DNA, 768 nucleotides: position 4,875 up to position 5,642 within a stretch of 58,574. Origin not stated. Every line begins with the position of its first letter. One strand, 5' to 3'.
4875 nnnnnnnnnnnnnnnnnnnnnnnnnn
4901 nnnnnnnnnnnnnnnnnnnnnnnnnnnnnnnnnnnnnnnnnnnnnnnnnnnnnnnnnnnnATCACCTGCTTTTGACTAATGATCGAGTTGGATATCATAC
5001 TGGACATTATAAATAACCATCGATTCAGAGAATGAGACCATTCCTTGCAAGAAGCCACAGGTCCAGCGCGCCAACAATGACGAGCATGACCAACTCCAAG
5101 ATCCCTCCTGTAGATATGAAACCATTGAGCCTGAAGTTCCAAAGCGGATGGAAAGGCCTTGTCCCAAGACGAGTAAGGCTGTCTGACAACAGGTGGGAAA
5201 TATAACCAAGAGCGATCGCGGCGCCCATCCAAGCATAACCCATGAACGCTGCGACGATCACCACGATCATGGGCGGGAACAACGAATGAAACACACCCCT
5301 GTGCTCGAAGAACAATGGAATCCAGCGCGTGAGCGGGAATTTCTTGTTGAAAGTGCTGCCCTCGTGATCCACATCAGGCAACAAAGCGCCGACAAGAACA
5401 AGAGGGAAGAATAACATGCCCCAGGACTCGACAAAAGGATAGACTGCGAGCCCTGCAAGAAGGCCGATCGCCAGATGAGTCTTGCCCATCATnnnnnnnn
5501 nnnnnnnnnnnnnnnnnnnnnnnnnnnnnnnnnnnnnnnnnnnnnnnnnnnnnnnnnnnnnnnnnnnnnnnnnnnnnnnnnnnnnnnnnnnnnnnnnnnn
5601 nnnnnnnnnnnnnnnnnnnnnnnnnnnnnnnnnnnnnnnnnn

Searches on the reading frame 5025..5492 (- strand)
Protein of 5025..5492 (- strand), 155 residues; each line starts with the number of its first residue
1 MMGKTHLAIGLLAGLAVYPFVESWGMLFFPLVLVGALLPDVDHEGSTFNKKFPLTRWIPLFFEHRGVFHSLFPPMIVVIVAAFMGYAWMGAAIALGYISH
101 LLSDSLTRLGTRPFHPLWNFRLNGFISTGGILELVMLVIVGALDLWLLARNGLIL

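Call 33: search_protein_families(library=pfam, proteins=[window:5025-5492:-], max_evalue=0.01)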
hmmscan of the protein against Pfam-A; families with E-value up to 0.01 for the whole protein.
window:5025-5492:- (155 aa): 2 families
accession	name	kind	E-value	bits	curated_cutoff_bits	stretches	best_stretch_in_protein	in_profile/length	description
PF04307.19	YdjM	-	5.2e-25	88.4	29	1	1-140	1-145/176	YdjM inner membrane protein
PF00882.24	Zn_dep_PLPC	-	0.00041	20.8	26.8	1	6-107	2-96/167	Zinc dependent phospholipase C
